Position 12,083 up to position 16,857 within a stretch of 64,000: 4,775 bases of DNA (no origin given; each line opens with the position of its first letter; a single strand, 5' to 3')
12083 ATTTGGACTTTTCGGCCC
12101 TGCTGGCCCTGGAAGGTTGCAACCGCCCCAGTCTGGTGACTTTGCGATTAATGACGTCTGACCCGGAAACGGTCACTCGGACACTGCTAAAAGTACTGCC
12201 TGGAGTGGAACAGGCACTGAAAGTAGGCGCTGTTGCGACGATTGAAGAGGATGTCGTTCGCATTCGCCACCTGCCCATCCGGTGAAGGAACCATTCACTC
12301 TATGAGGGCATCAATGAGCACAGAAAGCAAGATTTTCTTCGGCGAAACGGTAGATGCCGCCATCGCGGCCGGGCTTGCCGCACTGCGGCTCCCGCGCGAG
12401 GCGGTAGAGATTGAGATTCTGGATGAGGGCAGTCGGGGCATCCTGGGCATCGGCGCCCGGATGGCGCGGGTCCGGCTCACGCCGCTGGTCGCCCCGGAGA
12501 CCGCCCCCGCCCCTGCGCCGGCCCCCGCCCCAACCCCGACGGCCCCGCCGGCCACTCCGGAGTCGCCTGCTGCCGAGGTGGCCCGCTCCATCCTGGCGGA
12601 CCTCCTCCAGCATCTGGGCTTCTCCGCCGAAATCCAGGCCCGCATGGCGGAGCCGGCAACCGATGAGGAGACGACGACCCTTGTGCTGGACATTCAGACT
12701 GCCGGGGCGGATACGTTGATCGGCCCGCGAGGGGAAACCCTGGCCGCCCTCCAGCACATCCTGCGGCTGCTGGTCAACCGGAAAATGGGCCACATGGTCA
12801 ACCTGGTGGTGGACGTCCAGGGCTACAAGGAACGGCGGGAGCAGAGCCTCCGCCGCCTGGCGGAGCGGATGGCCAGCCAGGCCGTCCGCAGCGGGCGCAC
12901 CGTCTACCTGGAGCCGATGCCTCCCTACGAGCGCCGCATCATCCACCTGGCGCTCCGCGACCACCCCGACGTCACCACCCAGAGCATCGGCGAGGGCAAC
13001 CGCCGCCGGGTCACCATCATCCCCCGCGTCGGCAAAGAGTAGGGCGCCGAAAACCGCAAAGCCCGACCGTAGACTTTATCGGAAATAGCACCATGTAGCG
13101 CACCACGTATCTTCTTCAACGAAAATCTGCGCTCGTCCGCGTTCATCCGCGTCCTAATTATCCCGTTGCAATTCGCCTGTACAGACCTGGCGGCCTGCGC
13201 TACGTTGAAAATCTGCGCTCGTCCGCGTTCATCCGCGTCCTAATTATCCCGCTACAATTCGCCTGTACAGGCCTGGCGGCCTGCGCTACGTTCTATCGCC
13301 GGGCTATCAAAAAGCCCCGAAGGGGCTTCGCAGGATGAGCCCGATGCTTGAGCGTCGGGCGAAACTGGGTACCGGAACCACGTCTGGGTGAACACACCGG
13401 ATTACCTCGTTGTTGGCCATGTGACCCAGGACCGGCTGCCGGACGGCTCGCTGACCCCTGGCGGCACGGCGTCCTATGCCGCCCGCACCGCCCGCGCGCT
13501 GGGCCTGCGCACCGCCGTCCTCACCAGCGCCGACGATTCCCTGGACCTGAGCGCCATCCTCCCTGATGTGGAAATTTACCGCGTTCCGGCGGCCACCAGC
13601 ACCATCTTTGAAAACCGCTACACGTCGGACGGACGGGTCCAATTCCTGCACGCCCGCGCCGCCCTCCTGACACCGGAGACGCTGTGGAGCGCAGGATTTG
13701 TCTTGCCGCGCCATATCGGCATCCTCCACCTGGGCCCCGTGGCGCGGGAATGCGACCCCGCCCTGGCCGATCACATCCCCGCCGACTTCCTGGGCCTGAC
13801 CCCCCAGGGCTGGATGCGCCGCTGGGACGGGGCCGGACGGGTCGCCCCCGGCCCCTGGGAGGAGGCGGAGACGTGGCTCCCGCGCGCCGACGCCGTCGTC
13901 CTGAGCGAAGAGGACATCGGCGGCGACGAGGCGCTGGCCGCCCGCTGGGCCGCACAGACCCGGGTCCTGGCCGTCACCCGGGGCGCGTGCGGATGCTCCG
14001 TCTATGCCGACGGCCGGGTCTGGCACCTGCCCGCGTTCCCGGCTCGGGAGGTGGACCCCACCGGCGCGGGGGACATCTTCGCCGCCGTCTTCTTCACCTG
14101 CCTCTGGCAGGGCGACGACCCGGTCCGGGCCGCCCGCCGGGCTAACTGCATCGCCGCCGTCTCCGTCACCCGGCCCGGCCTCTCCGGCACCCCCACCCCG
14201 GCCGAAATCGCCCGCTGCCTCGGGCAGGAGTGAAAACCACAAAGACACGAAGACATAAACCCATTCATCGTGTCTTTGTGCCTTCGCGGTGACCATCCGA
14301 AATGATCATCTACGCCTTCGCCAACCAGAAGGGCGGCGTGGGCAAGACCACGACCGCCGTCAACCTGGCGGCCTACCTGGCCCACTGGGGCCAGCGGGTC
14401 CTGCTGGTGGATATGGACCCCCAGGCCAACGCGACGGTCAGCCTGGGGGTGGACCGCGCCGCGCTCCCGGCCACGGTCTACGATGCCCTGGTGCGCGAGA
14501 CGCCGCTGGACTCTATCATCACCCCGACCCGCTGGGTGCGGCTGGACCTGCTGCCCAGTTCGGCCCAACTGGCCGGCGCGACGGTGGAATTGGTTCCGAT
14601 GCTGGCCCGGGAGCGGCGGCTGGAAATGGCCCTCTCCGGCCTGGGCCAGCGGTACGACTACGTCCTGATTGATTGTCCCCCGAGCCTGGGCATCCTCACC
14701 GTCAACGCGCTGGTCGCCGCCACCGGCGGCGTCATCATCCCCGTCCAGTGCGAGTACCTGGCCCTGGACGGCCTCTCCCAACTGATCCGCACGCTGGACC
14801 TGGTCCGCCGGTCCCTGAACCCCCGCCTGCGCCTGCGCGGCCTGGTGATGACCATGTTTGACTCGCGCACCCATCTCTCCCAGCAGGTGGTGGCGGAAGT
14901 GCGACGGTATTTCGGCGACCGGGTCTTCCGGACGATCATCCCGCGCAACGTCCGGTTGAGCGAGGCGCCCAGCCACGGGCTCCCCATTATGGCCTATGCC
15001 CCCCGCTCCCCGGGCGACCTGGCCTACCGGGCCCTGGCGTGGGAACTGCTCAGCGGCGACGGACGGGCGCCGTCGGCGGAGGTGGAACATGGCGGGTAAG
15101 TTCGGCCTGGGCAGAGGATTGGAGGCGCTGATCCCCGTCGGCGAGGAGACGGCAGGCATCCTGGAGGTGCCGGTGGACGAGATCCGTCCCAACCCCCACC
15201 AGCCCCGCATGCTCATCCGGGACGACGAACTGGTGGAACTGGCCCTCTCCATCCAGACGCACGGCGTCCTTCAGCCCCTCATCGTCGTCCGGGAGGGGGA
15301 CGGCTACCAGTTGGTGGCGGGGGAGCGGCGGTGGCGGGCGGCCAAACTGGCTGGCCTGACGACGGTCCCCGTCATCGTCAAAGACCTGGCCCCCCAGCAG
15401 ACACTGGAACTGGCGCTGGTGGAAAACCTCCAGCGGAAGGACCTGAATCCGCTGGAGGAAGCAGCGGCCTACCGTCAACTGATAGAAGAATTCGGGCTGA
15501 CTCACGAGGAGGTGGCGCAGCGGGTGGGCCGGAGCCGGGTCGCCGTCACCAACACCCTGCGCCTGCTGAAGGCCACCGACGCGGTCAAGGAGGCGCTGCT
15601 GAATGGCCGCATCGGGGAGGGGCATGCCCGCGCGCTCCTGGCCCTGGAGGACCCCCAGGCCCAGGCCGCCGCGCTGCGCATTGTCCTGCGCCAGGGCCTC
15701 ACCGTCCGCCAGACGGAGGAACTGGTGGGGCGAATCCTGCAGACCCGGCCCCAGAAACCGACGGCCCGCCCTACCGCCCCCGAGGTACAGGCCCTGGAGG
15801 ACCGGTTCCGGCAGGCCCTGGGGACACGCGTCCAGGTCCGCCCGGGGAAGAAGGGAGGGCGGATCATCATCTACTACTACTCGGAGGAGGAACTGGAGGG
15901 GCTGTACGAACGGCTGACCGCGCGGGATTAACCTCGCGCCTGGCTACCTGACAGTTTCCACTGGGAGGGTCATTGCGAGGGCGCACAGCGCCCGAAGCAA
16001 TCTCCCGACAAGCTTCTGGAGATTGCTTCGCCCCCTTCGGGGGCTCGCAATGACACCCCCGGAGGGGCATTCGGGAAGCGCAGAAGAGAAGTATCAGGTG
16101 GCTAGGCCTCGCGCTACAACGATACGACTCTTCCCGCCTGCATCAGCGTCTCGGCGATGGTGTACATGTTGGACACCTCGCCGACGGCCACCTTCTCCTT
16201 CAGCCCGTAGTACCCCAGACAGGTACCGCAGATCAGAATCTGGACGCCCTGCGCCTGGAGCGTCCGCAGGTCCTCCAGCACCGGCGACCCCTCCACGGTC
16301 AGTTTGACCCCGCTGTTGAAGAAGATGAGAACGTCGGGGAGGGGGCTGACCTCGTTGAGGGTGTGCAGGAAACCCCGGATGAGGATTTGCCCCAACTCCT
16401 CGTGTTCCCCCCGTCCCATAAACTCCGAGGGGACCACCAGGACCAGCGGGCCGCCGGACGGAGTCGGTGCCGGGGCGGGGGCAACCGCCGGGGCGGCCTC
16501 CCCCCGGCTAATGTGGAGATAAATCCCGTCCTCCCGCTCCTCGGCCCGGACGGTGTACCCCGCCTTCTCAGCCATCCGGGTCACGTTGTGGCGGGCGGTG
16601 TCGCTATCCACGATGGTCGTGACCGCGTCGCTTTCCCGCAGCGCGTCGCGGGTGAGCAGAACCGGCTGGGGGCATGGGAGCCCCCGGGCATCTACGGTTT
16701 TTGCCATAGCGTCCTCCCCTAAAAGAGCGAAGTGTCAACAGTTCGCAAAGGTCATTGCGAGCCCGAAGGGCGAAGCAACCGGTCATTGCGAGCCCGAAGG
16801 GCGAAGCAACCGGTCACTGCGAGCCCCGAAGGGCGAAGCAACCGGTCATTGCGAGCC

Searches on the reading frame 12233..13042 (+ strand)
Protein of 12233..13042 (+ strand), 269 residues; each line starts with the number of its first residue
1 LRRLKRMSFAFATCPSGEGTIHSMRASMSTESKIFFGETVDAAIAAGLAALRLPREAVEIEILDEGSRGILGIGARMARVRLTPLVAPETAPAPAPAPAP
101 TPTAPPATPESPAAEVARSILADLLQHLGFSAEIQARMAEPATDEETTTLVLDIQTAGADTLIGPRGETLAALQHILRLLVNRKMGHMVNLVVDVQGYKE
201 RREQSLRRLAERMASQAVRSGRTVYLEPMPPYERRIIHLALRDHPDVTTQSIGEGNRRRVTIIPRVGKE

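Call 19: search_protein_families(library=pfam, proteins=[window:12233-13042:+], max_evalue=0.00001)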
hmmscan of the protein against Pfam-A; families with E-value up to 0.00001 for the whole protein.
window:12233-13042:+ (269 aa): 3 families
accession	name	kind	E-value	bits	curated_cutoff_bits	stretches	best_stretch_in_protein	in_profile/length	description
PF01424.28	R3H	-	2.7e-20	72.6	26.8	1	205-264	2-60/60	R3H domain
PF14804.11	Jag_N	-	4.5e-17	62.6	25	1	37-83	3-49/50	Jag N-terminus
PF13083.13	KH_KhpA-B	-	3.9e-06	27.1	32.1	0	138-184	20-65/73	KhpA/KhpB, KH domain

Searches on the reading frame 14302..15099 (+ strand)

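Call 19: search_protein_families(library=pfam, proteins=[window:14302-15099:+], max_evalue=0.00001)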
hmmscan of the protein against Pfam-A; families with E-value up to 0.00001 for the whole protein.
window:14302-15099:+ (265 aa): 7 families
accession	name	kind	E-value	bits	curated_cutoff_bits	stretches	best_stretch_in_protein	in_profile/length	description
PF13614.12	AAA_31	-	5.3e-60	202.8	27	1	3-177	3-176/177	AAA domain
PF01656.29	CbiA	-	1.8e-28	99.5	25.4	1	5-229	2-125/125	CobQ/CobB/MinD/ParA nucleotide binding domain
PF06564.18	CBP_BcsQ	-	1.9e-12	47.7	21.3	1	5-246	5-230/234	Cellulose biosynthesis protein BcsQ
PF09140.17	MipZ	-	7.1e-11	42.3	20.7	1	5-43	4-42/262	ATPase MipZ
PF10609.15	ParA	-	9.2e-10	38.8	27.1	1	5-39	7-41/246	NUBPL iron-transfer P-loop NTPase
PF00142.24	Fer4_NifH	-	3.1e-09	37.2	25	1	10-48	8-46/271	4Fe-4S iron sulfur cluster binding proteins, NifH/frxC family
PF02374.21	ArsA_ATPase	-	7.9e-08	32.3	24.3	1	7-61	6-60/305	Anion-transporting ATPase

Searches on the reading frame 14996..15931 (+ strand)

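Call 19: search_protein_families(library=pfam, proteins=[window:14996-15931:+], max_evalue=0.00001)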
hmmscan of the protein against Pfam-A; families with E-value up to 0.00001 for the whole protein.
window:14996-15931:+ (311 aa): 3 families
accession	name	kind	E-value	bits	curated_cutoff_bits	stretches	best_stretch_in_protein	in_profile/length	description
PF17762.8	HTH_ParB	-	1.8e-36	124.8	22.6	1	148-247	1-100/102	ParB HTH domain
PF02195.25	ParB_N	-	2.3e-31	108.1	26.3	1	55-146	3-95/95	ParB N-terminal domain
PF23552.2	ParB_C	-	2.5e-12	46.5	23.8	1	261-307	2-49/50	ParB dimerisation domain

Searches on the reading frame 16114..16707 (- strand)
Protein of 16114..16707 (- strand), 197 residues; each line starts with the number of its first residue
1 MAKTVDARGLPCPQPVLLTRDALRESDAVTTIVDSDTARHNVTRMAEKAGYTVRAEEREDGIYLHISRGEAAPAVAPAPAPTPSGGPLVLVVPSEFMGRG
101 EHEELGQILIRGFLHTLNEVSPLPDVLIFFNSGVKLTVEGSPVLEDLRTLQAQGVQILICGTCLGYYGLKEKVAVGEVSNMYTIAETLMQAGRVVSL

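Call 6: search_protein_families(library=ncbifam, proteins=[window:16114-16707:-])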
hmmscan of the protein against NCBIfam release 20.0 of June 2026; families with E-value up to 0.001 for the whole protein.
window:16114-16707:- (197 aa): 2 families
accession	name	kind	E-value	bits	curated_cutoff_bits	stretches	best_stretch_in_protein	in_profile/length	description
TIGR03527.1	selenium_YedF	equivalog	1.7e-60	204.2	110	1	5-197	1-194/194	sulfurtransferase-like selenium metabolism protein YedF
NF001423.0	PRK00299.1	equivalog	0.0003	20.6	78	1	3-32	10-42/82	sulfurtransferase TusA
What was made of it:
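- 16114..16707 (-): YedF (SirA-like plus DsrE-like domains), a selenium metabolism protein. TIGR03527, 204 bits against a cut-off of 110 (call 6).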
